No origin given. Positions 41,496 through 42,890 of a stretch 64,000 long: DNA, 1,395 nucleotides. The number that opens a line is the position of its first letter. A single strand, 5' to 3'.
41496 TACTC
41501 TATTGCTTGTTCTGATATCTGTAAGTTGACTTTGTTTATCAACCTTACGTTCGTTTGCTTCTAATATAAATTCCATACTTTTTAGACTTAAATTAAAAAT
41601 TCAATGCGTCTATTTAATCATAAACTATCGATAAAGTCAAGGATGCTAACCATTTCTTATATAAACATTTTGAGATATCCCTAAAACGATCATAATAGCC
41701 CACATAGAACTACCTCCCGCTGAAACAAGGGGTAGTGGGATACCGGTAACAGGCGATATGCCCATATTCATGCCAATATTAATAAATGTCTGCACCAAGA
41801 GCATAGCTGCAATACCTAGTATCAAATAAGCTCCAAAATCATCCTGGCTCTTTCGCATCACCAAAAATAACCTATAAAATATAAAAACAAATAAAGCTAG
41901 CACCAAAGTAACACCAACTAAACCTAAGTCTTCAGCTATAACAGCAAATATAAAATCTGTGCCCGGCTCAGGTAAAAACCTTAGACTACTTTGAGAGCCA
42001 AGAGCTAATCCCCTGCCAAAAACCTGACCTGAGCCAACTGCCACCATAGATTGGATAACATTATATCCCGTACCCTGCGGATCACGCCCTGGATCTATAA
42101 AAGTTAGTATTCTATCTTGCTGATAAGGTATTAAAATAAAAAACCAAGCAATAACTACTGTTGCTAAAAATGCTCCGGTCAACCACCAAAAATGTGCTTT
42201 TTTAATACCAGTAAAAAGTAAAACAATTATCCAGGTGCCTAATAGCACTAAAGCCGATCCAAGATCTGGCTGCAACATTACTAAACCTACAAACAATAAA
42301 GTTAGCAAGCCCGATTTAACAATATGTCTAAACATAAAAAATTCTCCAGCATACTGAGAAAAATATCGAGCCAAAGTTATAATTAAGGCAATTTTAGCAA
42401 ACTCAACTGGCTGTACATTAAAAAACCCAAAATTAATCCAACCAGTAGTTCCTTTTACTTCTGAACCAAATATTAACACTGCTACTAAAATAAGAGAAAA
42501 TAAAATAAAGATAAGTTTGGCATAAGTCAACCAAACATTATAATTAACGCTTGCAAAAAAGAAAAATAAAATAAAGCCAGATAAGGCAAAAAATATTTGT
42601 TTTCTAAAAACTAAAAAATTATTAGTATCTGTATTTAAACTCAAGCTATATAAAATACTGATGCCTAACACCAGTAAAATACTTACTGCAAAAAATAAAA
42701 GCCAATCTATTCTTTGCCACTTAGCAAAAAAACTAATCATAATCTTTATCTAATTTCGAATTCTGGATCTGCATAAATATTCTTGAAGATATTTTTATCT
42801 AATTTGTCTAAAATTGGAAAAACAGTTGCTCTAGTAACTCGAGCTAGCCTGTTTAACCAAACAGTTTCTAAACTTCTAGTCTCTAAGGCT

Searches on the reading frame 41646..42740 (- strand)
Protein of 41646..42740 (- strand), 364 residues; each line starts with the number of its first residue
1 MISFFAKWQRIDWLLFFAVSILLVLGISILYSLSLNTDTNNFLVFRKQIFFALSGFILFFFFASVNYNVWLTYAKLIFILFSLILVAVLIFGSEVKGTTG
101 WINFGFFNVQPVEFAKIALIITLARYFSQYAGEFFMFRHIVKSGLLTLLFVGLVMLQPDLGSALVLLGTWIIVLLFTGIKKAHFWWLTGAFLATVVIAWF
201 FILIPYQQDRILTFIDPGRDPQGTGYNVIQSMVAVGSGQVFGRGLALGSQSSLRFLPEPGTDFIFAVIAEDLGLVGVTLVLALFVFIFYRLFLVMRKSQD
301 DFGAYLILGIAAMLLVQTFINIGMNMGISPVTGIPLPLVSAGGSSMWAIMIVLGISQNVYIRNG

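Call 32: search_protein_families(library=pfam, proteins=[window:41646-42740:-], max_evalue=0.0001)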
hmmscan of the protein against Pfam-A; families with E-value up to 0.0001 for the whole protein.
window:41646-42740:- (364 aa): 1 family
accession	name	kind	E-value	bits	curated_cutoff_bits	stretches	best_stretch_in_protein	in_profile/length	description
PF01098.24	FTSW_RODA_SPOVE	-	1.1e-91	307.9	26.4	1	14-359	3-350/356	Cell cycle protein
